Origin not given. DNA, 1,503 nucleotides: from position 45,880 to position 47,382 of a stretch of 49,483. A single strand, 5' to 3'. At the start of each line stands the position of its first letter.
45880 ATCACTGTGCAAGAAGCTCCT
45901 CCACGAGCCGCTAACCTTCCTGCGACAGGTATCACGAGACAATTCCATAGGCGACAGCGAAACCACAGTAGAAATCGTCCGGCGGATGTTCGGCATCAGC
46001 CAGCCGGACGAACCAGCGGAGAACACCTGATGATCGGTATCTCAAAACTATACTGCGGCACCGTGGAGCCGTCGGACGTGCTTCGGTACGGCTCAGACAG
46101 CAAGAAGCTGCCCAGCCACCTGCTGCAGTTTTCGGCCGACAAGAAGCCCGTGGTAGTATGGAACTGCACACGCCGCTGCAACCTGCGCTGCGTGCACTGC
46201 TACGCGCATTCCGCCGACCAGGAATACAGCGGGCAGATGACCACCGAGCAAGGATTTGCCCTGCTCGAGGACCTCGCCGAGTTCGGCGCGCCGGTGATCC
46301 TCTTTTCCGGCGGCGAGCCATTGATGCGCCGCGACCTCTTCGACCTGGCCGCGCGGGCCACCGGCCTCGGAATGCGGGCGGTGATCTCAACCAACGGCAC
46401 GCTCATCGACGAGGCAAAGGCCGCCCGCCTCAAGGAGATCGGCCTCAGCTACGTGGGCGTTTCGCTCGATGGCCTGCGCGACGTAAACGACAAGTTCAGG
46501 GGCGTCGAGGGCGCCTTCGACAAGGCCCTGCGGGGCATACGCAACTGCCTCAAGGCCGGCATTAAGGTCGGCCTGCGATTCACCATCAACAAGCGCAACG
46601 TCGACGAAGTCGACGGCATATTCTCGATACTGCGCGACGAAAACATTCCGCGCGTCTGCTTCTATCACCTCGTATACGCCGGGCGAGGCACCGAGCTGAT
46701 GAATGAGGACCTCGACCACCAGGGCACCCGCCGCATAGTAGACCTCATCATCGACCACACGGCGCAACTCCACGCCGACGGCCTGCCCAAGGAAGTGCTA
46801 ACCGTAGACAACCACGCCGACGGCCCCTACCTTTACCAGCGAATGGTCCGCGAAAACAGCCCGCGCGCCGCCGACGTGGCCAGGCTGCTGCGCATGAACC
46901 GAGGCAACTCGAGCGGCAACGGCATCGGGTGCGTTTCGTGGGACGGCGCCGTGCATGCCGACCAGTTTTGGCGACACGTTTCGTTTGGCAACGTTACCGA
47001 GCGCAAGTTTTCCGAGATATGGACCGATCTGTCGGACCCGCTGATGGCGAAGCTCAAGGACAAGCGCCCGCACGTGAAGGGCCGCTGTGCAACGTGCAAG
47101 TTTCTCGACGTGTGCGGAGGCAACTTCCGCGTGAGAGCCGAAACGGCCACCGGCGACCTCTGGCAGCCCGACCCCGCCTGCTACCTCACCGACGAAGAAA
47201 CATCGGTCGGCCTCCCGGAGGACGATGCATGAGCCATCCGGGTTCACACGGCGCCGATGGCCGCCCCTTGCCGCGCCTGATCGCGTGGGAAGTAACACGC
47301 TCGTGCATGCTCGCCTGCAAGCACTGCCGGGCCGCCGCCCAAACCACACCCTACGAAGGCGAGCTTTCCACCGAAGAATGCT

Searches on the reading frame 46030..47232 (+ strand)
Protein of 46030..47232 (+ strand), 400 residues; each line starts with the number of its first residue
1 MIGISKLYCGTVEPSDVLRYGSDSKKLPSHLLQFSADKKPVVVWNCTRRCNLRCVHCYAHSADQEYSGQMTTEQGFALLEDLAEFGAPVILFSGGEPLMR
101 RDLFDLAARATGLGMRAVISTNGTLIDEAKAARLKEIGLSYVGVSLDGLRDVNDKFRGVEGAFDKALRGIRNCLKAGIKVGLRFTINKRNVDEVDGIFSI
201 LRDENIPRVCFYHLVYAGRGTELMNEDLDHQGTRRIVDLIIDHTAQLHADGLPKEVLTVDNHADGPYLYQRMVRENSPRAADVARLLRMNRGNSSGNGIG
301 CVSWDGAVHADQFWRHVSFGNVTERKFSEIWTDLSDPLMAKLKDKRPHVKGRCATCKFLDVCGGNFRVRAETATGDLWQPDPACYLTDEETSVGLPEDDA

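Call 70: search_protein_families(library=pfam, proteins=[window:46030-47232:+], max_evalue=0.001)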
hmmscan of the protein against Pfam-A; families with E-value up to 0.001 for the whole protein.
window:46030-47232:+ (400 aa): 3 families
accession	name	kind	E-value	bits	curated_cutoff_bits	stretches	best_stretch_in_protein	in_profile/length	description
PF04055.27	Radical_SAM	-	7.4e-30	104.7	29.5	1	45-197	2-162/166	Radical SAM superfamily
PF13353.11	Fer4_12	-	2.2e-08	34.9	22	1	47-149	12-116/137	4Fe-4S single cluster domain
PF13186.11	SPASM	-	2.6e-05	24.8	21.5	1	302-357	10-67/67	Iron-sulfur cluster-binding domain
